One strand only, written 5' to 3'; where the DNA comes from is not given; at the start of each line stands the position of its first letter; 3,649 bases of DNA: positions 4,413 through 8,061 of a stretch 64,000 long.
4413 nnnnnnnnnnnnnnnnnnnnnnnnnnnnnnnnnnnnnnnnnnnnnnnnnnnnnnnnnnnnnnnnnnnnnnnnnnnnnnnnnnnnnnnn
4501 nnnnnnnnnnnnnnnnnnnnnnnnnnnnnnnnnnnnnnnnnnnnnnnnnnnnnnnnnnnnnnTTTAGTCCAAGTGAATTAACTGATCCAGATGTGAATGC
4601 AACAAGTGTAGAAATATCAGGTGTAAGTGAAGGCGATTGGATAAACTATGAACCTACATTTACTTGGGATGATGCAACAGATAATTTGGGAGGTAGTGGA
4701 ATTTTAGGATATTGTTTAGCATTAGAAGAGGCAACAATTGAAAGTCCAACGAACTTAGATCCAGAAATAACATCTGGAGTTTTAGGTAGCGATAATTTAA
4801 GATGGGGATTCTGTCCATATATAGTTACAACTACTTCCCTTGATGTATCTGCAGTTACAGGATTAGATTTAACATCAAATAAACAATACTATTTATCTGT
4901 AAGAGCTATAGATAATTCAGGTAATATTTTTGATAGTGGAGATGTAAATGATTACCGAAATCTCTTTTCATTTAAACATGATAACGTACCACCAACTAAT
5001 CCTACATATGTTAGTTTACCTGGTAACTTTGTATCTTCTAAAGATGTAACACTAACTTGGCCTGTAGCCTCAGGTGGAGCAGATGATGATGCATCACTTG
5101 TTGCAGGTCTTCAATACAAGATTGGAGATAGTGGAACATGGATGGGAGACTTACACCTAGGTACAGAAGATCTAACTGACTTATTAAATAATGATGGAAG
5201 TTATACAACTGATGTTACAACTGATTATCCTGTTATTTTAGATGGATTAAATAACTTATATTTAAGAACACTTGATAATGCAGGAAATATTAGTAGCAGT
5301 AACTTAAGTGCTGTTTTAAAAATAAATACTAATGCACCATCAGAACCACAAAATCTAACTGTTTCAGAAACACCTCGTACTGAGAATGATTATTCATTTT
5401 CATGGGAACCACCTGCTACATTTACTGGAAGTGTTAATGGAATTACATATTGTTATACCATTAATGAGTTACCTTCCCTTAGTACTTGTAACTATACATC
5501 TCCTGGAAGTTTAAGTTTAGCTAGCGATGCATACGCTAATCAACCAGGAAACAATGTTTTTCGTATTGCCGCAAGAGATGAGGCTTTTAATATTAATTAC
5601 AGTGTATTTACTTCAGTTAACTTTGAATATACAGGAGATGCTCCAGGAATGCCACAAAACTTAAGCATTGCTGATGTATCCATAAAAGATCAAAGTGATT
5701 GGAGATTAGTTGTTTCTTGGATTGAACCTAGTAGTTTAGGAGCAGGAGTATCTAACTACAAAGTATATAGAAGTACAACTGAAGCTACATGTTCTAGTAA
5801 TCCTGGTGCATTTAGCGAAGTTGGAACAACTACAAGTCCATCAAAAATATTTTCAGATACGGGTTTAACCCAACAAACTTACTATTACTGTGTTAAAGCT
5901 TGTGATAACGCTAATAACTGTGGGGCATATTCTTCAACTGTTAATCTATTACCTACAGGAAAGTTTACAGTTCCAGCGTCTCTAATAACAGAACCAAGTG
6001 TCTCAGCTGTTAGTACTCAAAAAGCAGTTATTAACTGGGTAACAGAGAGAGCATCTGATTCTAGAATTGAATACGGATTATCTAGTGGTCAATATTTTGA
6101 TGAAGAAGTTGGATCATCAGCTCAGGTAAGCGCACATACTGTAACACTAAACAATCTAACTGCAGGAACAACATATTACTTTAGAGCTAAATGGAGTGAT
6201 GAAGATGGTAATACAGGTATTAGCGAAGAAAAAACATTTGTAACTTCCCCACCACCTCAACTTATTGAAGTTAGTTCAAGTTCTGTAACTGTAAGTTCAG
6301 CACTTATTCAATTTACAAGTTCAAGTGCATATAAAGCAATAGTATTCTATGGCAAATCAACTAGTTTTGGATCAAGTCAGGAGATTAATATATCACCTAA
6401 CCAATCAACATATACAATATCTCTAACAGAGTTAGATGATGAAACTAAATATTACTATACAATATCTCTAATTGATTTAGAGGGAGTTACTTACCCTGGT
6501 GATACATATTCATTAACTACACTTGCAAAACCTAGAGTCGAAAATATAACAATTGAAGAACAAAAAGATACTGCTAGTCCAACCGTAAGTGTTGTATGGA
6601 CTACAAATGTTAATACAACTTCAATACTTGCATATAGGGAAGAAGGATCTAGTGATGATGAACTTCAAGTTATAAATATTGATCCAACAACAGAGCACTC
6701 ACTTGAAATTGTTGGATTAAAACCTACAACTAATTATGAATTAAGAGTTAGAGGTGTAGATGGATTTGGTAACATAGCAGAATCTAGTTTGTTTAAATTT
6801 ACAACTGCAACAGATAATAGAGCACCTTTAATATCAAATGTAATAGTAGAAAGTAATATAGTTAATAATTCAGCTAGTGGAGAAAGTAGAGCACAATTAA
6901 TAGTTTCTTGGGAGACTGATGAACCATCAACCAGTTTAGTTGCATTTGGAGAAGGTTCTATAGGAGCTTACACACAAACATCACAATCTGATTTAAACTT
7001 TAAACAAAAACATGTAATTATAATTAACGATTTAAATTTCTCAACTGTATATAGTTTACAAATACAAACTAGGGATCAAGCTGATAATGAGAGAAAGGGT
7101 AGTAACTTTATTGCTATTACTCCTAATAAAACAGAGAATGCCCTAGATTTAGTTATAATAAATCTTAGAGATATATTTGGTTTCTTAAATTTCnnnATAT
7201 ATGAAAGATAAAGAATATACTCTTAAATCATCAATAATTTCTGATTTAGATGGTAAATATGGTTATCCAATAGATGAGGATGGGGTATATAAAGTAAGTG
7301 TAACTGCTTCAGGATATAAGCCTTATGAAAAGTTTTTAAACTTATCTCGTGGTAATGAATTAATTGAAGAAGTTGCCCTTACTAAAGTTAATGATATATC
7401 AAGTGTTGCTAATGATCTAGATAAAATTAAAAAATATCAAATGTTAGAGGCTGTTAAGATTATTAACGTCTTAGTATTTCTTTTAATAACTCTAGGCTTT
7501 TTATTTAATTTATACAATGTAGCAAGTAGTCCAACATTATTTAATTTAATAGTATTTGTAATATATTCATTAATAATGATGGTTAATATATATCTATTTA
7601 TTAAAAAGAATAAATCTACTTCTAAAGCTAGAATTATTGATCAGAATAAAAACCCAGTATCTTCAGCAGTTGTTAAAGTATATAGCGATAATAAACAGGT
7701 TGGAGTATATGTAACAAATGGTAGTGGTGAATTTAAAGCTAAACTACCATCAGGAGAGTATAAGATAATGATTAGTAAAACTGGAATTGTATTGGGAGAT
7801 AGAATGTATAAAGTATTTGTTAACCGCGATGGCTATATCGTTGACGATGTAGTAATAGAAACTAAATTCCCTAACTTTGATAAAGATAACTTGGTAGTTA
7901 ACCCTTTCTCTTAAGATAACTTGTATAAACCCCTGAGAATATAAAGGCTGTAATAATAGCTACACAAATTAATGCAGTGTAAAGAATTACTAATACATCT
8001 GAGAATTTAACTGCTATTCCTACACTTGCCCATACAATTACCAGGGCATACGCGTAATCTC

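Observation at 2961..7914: Two-gene surface operon: 1411-aa DUF2341-LamG-FN3-array protein plus CarboxypepD_reg membrane protein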

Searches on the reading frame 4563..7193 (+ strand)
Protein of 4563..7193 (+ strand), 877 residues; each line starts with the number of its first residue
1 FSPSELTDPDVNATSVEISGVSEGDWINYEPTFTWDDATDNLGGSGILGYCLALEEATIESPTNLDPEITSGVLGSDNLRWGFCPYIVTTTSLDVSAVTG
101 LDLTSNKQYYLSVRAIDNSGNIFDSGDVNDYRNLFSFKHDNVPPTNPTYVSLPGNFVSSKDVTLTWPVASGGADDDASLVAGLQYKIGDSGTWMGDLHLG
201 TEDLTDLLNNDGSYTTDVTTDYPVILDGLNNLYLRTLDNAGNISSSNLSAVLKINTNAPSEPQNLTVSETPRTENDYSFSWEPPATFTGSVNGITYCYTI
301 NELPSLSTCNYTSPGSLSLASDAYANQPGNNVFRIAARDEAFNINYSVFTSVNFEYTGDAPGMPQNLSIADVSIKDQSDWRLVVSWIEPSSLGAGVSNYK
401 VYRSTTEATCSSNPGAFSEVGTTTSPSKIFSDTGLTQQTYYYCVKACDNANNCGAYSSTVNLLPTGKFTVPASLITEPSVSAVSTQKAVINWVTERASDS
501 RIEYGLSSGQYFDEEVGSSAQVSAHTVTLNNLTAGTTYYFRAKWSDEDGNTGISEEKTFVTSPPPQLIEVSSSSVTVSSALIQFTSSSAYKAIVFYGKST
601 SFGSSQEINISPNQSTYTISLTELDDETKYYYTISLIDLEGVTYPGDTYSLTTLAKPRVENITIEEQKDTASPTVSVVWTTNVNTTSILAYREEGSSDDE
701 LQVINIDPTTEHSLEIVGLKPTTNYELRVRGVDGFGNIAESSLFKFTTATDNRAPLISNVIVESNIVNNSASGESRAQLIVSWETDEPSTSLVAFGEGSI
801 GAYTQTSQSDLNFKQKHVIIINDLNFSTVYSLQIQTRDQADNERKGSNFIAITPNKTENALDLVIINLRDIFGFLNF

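Call 54: predict_structure(alignment_id=A3)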
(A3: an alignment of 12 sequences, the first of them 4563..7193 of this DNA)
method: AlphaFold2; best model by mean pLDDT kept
length: 877 residues; sequences in the alignment: 12
mean_pLDDT: 80.6   pTM: 0.37
mean pLDDT of the five models: 80.6, 80.3, 79.9, 78.4, 77.1
residues with pLDDT >= 90: 194; 70-90: 537; 50-70: 120; < 50: 26
segments of 3 or more residues with pLDDT < 50: 1-4, 67-70, 127-130, 858-862, 874-877
pLDDT, mean of each block of 10 residues (from residue 1): 56 74 60 80 73 74 52 56 72 73 72 78 60 65 77 72 76 65 86 85 77 85 83 84 82 80 85 79 81 87 81 87 79 90 87 86 87 85 90 86 84 78 83 91 88 82 87 92 91 93 94 89 94 93 91 95 90 89 92 92 89 90 90 91 88 85 80 83 85 78 78 84 86 79 80 76 71 69 84 82 77 81 81 82 79 61 52 47
secondary structure, 60 per line:
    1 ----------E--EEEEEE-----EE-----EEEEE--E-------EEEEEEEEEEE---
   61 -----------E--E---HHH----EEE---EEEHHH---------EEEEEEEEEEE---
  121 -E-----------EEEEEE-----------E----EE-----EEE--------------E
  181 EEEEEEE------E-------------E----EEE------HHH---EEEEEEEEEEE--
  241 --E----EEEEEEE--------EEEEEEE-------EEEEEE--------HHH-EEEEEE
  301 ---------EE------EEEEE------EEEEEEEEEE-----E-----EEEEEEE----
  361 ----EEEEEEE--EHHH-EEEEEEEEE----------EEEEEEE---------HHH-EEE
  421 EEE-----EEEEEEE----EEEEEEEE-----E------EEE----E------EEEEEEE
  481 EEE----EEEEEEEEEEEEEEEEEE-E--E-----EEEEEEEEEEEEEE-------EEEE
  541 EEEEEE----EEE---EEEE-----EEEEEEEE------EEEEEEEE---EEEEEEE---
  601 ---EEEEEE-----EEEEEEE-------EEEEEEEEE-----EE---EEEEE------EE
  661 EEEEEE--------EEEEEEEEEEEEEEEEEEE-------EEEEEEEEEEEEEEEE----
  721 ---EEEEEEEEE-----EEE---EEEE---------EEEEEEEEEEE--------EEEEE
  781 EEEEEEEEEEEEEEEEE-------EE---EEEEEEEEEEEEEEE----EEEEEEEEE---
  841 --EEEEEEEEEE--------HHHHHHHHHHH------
elements in order (helices of 4 or more, strands of 3 or more residues): E14-19 E32-36 E47-57 E86-88 E92-94 E107-117 E134-139 E163-165 E180-187 E213-215 E228-238 E248-254 E263-269 E277-282 E295-300 E318-322 E329-338 E350-356 E365-371 E379-387 E398-404 E418-423 E429-435 E440-447 E460-462 E474-483 E488-505 E516-529 E537-546 E551-553 E557-560 E566-573 E580-587 E591-597 E604-609 E615-621 E629-637 E648-652 E659-666 E675-693 E701-716 E724-732 E738-740 E744-747 E757-767 E776-797 E810-824 E829-837 E843-852 H861-871
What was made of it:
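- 4581..5960 (+): Four divergent FN3/Ig-like beta-sandwiches (residues 541-1000). AF2 (call 54).
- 7131..7193 (+): Conserved C-terminal tail ............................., a short amphipathic helix. AF2 helix at about residues 1395-1405 (call 54).
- On Fibronectin type III arrays (PF00041 / PF16656): Eight sandwiches in the AF2 model (call 54).
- Checked: FN3 count: AF2 gives eight consecutive beta-sandwiches in residues 541-1390, mean pLDDT 80.6 (call 54).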

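Call 78: fold_search(model_id=the predicted structure, library=pdb)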
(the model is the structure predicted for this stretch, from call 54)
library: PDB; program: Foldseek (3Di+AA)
matches with E <= 10: 1942; with E <= 0.001: 485
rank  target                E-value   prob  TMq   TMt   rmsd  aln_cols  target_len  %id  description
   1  8q6t_I                1.1e-25  1.00  0.22  0.19  77.0      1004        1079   15  Helical reconstruction of the relaxed thick filament from FIB milled left ventricular mouse myofibrils (released 2023-11-01)
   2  8g4l_am               1.5e-21  1.00  0.20  0.17  81.5      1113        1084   14  Cryo-EM structure of the human cardiac myosin filament (released 2023-11-01)
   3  9ba4_A                3.6e-18  1.00  0.16  0.16  38.0       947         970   10  Full-length cross-linked Contactin 2 (CNTN2) (released 2024-07-17)
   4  9pvp                  4.3e-18  1.00  0.19  0.12  45.7      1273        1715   10  Cryo-EM structure of receptor tyrosine kinase ROS1 extracellular domain (released 2026-02-25)
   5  8wa2_C                1.5e-17  1.00  0.15  0.10  51.2      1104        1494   11  cryo-EM structure of native mastigonemes isolated from Chlamydomonas reinhardtii at 3.0 angstrom resolution (released 2024-04-10)
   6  6iaa_A                1.8e-17  1.00  0.16  0.17  52.9       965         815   12  hRobo2 ectodomain (released 2019-03-13)
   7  9ozi_A                2.4e-17  1.00  0.18  0.10  43.7      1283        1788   11  Cryo-EM structure of chicken ROS1 in apo-state. This is the complete map and model. (released 2026-02-25)
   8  8v2b_B                3.8e-17  1.00  0.16  0.22  28.1       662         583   14  Cryo-EM structure of mouse type II OSM receptor complex: model for full extracellular assembly (released 2024-11-20)
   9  8v29_C                8.3e-17  1.00  0.15  0.17  41.6       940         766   14  Cryo-EM structure of human type I OSM receptor complex: model for full extracellular assembly (released 2024-11-20)
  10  8qy5_A                1.6e-16  1.00  0.16  0.22  27.1       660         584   14  Structure of interleukin 6. (released 2024-02-21)
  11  8qy6_A                2.1e-16  1.00  0.16  0.22  27.4       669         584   14  Structure of interleukin 6 (gp130 P496L mutant). (released 2024-02-21)
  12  8d82_A                3.1e-16  1.00  0.17  0.21  25.6       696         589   13  Cryo-EM structure of human IL-6 signaling complex in detergent: model containing full extracellular domains (released 2023-03-29)
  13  8dh8_A                4.7e-16  1.00  0.17  0.20  31.9       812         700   12  Leptin-bound leptin receptor complex-full ECD (released 2023-04-19)
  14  8v29_B                1.4e-15  1.00  0.15  0.20  34.9       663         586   14  Cryo-EM structure of human type I OSM receptor complex: model for full extracellular assembly (released 2024-11-20)
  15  4u48                  1.8e-15  1.00  0.11  0.07  59.9      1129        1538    9  Crystal structure of Salmonella alpha-2-macroglobulin (released 2014-09-17)
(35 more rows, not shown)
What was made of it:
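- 4581..5960 (+): Foldseek hits to FN3/Ig arrays (call 78).
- On Fibronectin type III arrays (PF00041 / PF16656): Array-wide Foldseek hits (call 78).
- Checked: They superpose on titin, contactin, gp130 and LAR FN3 arrays (call 78).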

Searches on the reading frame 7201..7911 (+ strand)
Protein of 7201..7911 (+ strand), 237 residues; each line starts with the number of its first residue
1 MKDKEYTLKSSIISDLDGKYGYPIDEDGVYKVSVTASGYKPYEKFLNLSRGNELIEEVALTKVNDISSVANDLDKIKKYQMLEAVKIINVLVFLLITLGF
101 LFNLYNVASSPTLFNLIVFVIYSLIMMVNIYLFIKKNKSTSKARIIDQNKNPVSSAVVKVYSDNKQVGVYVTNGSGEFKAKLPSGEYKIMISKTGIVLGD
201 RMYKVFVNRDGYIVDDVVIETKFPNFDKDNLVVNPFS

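Call 5: search_protein_families(library=pfam, proteins=[window:7201-7911:+], max_evalue=0.1)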
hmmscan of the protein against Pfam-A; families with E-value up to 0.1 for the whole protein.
window:7201-7911:+ (237 aa): 13 families
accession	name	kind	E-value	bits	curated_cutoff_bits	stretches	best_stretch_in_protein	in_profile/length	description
PF13620.12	CarboxypepD_reg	-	3.9e-13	50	32.3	2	144-196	5-59/82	Carboxypeptidase regulatory-like domain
PF13715.12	CarbopepD_reg_2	-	1.6e-09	38.1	32.2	2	145-195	5-54/88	CarboxypepD_reg-like domain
PF17210.9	SdrD_B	-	0.00027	21.6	29.7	0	145-193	16-66/112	SdrD B-like domain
PF23193.1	NOMO_3rd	-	0.00064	20.2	27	1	125-190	15-83/120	NOMO third transthyretin-like domain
PF09134.16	Invasin_D3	-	0.0029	18.5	33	1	137-186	20-71/98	Invasin, domain 3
PF02369.22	Big_1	-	0.003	18.1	34.9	1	137-184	17-68/93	Bacterial Ig-like domain (group 1)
PF07074.17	TRAP-gamma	-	0.0041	17.2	25.2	1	99-167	31-99/170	Translocon-associated protein, gamma subunit (TRAP-gamma)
PF05814.16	Ac76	-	0.0045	17.4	22.5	1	88-142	3-53/83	Orf76 (Ac76)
PF19167.5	DUF5849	-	0.0069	16.6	26.9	1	116-199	7-74/200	Family of unknown function (DUF5849)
PF12866.13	DUF3823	-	0.038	14.7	27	0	159-193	28-61/90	Protein of unknown function (DUF3823) N-terminal domain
PF11683.13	DUF3278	-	0.038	14.5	26.6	1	69-151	18-103/130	Protein of unknown function (DUF3278)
PF08308.17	PEGA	-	0.083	13.2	20.8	0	26-59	33-66/71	PEGA domain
PF20990.2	DUF2207_C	-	0.098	12.8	33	0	77-135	133-187/247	Predicted membrane protein (DUF2207) C-terminal domain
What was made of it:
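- On CarboxypepD_reg (PF13620) for ORF2: 50.0 bits against 32.3, in two stretches (call 5).
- Checked: ORF2 matches CarboxypepD_reg at 50 bits against a cut-off of 32.3, in 2 stretches (call 5).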

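Call 6: search_protein_families(library=ncbifam, proteins=[window:7201-7911:+], max_evalue=0.1)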
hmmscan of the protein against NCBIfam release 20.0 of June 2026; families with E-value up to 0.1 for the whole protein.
window:7201-7911:+ (237 aa): 3 families
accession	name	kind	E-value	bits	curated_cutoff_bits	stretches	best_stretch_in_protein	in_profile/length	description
NF012181.0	MSCRAMM_SdrD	exception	0.013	12.9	2500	0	2-42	713-754/1379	MSCRAMM family adhesin SdrD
NF046000.1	MAG1210_fam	subfamily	0.024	13.3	275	1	65-151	47-132/550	MAG1210 family protein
NF047418.1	teichoic_AuxB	equivalog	0.073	12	300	1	96-151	110-165/345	lipoteichoic acid stability factor AuxB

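Call 26: list_cluster_members(proteins=[P0001, window:7201-7911:+])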
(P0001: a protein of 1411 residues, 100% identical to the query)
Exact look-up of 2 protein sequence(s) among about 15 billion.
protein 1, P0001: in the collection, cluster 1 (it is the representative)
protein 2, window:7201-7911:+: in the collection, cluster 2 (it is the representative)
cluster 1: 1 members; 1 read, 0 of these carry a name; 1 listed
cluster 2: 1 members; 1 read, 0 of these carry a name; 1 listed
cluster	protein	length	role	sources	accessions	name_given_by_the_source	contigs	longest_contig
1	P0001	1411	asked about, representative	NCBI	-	-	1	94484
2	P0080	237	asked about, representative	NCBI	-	-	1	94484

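Call 27: find_homologous_proteins(query=window:7201-7911:+, max_evalue=0.001)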
Query window:7201-7911:+ (237 aa): 2 proteins with E <= 0.001 among 433 candidates.
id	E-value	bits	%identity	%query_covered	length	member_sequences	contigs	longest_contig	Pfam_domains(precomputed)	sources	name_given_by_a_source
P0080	2.5e-144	496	100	100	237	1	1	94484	PF13715.13,PF13620.13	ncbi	-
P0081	1.4e-102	360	68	100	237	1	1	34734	PF13715.13,PF13620.13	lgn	-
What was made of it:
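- The pair is known from only two closely related genomes (call 27).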

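Call 28: find_encoding_contigs(protein=P0081, flank=10000, max_places=3)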
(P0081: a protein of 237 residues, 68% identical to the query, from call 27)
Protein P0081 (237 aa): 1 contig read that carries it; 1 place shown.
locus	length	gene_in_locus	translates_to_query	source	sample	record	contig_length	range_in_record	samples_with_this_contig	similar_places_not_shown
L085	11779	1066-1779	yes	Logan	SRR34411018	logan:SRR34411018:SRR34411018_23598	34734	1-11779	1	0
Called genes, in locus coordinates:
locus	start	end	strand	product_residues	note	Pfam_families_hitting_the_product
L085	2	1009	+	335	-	?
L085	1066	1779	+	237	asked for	PF13715:CarbopepD_reg_2 (faint), PF13620:CarboxypepD_reg (weak)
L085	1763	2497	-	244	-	-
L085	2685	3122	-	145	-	PF02600:DsbB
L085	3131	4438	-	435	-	PF00342:PGI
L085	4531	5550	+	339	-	PF00044:Gp_dh_N, PF02800:Gp_dh_C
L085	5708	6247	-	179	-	-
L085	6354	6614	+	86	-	-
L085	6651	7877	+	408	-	PF00162:PGK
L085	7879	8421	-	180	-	-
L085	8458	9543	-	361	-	PF00365:PFK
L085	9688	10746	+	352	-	PF01565:FAD_binding_4, PF02873:MurB_C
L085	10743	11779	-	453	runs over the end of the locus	-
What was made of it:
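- DsbB is encoded about 3 kb away (window 10206-10646; Pfam DsbB on the L085 ortholog, call 28).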

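Call 49: search_protein_families(library=pfam, proteins=[P0082, P0083, P0084, P0085, P0086, P0087, P0089], max_evalue=0.001)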
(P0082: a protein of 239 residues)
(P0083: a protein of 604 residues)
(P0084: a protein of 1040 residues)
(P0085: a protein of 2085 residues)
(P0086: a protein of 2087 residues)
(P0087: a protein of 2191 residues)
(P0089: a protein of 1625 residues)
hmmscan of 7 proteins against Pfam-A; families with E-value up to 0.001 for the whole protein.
P0082 (239 aa): 5 families
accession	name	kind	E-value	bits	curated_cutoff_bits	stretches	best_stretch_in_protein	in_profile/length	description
PF13620.12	CarboxypepD_reg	-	8.4e-12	45.7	32.3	1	161-211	4-56/82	Carboxypeptidase regulatory-like domain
PF13715.12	CarbopepD_reg_2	-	1.8e-11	44.3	32.2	1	161-228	3-65/88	CarboxypepD_reg-like domain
PF17802.7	SpaA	-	1.1e-06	29.1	23.1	1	164-231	8-80/91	Prealbumin-like fold domain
PF00775.27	Dioxygenase_C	-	0.00053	19.9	27.3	0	161-206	34-79/182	Dioxygenase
PF17210.9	SdrD_B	-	0.00087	19.9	29.7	0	26-61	36-70/112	SdrD B-like domain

P0083 (604 aa): 2 families
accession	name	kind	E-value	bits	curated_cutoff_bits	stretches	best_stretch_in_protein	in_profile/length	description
PF13715.12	CarbopepD_reg_2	-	1.1e-09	38.7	32.2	1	523-581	3-59/88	CarboxypepD_reg-like domain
PF13620.12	CarboxypepD_reg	-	1.6e-09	38.4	32.3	1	523-581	4-63/82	Carboxypeptidase regulatory-like domain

P0084 (1040 aa): 5 families
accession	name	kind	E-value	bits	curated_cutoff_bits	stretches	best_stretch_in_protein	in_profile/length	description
PF13620.12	CarboxypepD_reg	-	5.1e-14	52.8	32.3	1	960-1034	4-79/82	Carboxypeptidase regulatory-like domain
PF13229.12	Beta_helix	-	4.4e-09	36.6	25.9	1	165-335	5-153/158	Right handed beta helix region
PF13715.12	CarbopepD_reg_2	-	1.8e-07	31.5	32.2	0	960-1023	3-65/88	CarboxypepD_reg-like domain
PF05048.19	NosD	-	9.8e-05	22.3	23.6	1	154-321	32-178/212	Periplasmic copper-binding protein (NosD)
PF08308.17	PEGA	-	0.00061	20.1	20.8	0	847-882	33-68/71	PEGA domain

P0085 (2085 aa): 4 families
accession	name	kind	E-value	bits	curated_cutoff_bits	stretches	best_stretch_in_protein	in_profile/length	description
PF13620.12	CarboxypepD_reg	-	1.7e-11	44.7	32.3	1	1838-1910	4-77/82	Carboxypeptidase regulatory-like domain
PF13715.12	CarbopepD_reg_2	-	1.7e-09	38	32.2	2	1838-1909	3-71/88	CarboxypepD_reg-like domain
PF17936.7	Big_6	-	3.3e-06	27.7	27.6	1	60-127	13-80/83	Bacterial Ig domain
PF14686.12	fn3_3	-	1.9e-05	24.8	24.4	0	65-96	6-40/75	Polysaccharide lyase family 4, domain II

P0086 (2087 aa): 3 families
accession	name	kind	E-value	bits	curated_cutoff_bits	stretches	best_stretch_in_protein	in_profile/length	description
PF13620.12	CarboxypepD_reg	-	9e-16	58.4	32.3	2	1984-2039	3-59/82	Carboxypeptidase regulatory-like domain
PF16640.11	Big_3_5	-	2.2e-13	51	35.5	1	760-841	10-87/88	Bacterial Ig-like domain (group 3)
PF13715.12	CarbopepD_reg_2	-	4.2e-11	43.1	32.2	1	1817-1893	3-67/88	CarboxypepD_reg-like domain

P0087 (2191 aa): 4 families
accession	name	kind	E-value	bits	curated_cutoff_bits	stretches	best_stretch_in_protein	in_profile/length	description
PF13620.12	CarboxypepD_reg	-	1.1e-14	55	32.3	1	1951-2020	4-74/82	Carboxypeptidase regulatory-like domain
PF13715.12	CarbopepD_reg_2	-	9e-14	51.7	32.2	1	1951-2019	3-68/88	CarboxypepD_reg-like domain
PF07495.19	Y_Y_Y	-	0.0002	21.6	26.6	0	1062-1091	34-62/65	Y_Y_Y domain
PF25020.1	TTR_TEN1-4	-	0.00081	19.7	27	0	1969-2019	26-77/86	Teneurin TTR-like domain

P0089 (1625 aa): 4 families
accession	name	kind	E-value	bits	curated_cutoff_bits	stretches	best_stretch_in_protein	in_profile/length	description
PF13620.12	CarboxypepD_reg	-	3.5e-12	46.9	32.3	1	1377-1449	4-77/82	Carboxypeptidase regulatory-like domain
PF13715.12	CarbopepD_reg_2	-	2.8e-10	40.5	32.2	1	1377-1444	3-67/88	CarboxypepD_reg-like domain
PF25788.1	Ig_Rha78A_N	-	7.1e-05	23.5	27.4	0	825-903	18-100/105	Rha78A-like, N-terminal immunoglobulin domain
PF05048.19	NosD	-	0.00076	19.4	23.6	0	420-490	84-156/212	Periplasmic copper-binding protein (NosD)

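Call 63: search_protein_families(library=padloc, proteins=[window:7201-7911:+], max_evalue=0.01)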
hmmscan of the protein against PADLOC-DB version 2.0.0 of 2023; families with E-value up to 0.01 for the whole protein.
window:7201-7911:+ (237 aa): 0 families

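Call 64: search_protein_families(library=phrogs, proteins=[window:7201-7911:+], max_evalue=0.01)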
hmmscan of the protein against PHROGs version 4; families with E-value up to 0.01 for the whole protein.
window:7201-7911:+ (237 aa): 1 family
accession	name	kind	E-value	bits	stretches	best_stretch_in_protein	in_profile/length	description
phrog_18192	-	unknown function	0.0062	17.8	0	90-158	11-77/78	-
